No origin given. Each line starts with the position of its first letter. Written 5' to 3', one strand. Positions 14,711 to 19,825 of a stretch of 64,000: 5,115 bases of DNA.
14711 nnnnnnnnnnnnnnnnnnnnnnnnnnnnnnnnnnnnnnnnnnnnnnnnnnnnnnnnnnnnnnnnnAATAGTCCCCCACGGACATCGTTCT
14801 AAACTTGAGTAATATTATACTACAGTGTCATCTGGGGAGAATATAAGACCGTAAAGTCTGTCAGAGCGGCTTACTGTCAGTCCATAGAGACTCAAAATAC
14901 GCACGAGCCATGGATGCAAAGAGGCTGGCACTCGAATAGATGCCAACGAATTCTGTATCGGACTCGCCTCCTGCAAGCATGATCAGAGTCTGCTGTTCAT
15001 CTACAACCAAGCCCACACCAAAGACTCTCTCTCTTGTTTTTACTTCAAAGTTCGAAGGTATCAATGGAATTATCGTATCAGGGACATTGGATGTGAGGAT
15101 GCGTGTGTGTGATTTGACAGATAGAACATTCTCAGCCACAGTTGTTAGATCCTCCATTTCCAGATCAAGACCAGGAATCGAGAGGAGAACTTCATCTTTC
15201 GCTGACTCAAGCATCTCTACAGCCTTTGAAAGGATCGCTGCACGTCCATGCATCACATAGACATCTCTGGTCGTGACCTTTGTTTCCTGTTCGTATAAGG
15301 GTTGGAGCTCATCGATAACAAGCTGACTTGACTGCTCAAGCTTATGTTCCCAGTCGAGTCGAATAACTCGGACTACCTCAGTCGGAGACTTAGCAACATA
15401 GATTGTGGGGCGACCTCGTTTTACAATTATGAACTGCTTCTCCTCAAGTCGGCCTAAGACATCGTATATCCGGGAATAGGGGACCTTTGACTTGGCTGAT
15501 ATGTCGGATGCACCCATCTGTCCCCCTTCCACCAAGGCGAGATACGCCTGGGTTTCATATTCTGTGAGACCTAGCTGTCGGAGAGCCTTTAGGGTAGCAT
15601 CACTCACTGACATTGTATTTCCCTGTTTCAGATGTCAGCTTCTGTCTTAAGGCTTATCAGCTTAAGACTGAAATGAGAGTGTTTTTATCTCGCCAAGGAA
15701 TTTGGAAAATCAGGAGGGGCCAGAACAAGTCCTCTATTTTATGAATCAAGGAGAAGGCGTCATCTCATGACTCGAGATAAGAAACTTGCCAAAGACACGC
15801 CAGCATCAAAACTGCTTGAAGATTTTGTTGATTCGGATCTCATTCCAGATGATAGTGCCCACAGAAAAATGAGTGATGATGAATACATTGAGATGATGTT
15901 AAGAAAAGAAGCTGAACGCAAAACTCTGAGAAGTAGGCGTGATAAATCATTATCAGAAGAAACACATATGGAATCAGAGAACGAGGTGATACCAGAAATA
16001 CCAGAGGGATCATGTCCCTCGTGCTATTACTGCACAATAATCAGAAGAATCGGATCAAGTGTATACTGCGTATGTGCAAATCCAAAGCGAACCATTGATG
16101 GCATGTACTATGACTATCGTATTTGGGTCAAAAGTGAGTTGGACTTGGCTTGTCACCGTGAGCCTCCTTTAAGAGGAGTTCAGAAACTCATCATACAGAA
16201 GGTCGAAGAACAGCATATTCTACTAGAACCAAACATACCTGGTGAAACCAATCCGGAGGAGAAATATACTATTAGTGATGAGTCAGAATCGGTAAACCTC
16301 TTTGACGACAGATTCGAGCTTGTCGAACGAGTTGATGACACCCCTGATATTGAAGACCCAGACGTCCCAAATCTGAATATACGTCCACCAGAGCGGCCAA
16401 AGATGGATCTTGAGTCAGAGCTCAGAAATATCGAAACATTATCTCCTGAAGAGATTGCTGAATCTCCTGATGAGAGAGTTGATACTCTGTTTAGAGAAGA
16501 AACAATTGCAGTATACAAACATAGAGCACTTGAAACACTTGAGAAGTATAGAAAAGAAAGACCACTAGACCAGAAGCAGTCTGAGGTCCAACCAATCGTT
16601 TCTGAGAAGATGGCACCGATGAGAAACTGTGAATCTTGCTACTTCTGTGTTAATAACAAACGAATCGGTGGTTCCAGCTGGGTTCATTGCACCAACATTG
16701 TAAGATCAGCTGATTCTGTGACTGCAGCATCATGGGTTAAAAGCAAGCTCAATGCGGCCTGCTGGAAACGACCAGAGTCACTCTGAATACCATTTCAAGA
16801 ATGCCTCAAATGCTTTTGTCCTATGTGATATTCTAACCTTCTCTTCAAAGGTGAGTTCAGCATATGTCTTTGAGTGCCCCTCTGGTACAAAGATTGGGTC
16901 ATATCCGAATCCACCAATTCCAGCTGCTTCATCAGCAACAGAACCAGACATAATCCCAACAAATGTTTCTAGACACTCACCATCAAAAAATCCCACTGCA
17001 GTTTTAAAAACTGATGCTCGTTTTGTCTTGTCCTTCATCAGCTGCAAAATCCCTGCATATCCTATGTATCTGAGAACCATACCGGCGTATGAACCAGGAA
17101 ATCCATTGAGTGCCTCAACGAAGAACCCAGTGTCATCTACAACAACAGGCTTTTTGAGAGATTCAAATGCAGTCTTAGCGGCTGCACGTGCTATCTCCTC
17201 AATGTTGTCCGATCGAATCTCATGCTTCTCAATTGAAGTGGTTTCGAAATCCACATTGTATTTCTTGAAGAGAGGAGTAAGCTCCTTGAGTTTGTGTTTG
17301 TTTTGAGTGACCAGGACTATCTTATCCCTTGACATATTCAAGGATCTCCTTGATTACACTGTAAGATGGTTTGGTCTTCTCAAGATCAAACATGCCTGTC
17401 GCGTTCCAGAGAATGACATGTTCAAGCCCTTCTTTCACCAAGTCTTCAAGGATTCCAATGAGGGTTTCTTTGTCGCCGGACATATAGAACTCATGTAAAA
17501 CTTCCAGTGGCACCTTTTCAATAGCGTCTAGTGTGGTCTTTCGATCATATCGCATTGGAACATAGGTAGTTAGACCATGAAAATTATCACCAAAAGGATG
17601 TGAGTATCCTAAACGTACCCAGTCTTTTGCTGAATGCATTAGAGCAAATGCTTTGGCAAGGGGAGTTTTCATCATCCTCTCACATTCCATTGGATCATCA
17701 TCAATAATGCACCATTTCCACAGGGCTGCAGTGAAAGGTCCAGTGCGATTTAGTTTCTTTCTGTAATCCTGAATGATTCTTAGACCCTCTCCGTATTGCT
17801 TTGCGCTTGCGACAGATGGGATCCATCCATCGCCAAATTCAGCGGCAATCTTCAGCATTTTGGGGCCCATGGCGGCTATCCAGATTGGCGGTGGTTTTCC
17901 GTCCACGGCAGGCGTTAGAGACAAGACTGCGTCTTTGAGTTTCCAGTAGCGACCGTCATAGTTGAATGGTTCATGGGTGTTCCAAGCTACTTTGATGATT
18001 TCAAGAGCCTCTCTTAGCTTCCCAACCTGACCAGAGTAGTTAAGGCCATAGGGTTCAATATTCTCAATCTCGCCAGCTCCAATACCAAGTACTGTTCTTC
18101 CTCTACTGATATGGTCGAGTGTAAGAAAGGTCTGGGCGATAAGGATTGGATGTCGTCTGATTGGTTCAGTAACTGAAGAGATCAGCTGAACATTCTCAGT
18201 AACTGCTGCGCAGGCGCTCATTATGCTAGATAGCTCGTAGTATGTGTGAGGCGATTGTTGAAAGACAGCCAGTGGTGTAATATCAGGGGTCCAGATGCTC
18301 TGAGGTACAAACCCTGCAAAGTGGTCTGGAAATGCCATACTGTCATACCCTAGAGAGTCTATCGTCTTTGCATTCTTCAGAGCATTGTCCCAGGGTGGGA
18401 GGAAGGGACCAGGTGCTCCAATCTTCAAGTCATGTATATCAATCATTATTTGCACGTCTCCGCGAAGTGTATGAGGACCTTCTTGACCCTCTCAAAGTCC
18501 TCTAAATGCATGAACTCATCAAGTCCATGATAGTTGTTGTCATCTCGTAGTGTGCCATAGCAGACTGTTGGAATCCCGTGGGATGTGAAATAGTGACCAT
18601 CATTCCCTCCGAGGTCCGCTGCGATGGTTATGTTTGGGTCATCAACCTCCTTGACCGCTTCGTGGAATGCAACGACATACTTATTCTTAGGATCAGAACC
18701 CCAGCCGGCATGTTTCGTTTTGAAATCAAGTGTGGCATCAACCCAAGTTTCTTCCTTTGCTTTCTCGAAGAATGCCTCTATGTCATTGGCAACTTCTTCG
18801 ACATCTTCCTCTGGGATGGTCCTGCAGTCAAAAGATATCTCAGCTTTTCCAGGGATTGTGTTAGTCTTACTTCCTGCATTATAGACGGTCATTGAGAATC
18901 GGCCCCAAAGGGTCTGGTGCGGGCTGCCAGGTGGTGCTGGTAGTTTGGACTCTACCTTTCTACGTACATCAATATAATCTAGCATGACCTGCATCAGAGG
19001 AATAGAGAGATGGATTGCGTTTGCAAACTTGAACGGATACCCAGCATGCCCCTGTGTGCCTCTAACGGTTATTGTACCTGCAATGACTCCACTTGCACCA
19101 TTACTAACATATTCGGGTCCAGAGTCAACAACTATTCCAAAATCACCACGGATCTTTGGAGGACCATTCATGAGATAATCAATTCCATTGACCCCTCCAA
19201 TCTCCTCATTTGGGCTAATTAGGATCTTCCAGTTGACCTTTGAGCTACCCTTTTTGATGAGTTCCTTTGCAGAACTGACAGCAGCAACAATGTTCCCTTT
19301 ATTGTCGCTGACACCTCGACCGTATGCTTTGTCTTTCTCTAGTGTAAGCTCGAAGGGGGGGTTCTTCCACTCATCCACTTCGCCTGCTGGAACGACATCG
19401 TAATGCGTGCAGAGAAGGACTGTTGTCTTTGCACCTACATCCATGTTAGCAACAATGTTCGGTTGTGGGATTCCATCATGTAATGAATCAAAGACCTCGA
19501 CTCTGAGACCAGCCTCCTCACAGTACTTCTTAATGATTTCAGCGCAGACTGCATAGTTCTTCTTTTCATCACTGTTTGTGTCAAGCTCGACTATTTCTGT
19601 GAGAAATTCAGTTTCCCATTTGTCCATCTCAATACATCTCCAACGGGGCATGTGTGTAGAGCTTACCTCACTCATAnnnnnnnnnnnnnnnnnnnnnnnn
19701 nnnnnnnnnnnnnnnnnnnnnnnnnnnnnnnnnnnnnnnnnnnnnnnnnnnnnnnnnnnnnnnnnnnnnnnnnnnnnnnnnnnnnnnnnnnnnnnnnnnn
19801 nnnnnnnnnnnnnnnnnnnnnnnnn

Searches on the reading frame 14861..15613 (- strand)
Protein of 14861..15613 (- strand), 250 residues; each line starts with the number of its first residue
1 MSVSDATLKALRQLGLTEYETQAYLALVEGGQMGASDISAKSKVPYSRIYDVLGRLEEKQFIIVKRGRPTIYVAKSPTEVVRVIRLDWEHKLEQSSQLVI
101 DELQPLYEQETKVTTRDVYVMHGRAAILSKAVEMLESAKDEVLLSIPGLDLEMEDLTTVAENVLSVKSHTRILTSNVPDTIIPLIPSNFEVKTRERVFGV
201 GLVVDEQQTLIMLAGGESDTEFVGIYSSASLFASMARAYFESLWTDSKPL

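Call 29: search_protein_families(library=pfam, proteins=[window:14861-15613:-], max_evalue=0.001)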
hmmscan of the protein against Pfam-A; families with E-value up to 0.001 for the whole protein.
window:14861-15613:- (250 aa): 2 families
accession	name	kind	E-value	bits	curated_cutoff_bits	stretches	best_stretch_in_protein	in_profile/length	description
PF01978.25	TrmB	-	2.7e-22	78.8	25.6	1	11-77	1-67/68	Sugar-specific transcriptional regulator TrmB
PF11495.14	Regulator_TrmB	-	7.8e-05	22.5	22.2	1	118-248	2-133/233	Archaeal transcriptional regulator TrmB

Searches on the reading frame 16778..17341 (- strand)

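Call 29: search_protein_families(library=pfam, proteins=[window:16778-17341:-], max_evalue=0.001)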
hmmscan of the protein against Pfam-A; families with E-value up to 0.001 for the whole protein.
window:16778-17341:- (187 aa): 1 family
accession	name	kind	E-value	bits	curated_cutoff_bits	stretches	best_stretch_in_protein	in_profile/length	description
PF01725.21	Ham1p_like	-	4.4e-46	157.6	22.5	1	8-184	1-186/186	Ham1 family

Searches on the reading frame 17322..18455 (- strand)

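Call 6: search_protein_families(library=pfam, proteins=[window:17322-18455:-], max_evalue=0.001)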
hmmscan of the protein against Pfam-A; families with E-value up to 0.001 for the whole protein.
window:17322-18455:- (377 aa): 1 family
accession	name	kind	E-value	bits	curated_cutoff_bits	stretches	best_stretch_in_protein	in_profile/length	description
PF00296.26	Bac_luciferase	-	1.6e-52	179.3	27.9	1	16-345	19-313/314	Luciferase-like monooxygenase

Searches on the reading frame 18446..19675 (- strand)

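Call 6: search_protein_families(library=pfam, proteins=[window:18446-19675:-], max_evalue=0.001)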
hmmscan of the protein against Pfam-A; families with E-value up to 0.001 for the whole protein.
window:18446-19675:- (409 aa): 2 families
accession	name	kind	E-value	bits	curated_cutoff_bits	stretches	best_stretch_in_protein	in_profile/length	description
PF01546.33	Peptidase_M20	-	3.9e-29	102.5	24.6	1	88-406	2-205/206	Peptidase family M20/M25/M40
PF07687.19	M20_dimer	-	5.9e-20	71.7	21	1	193-309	2-105/107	Peptidase dimerisation domain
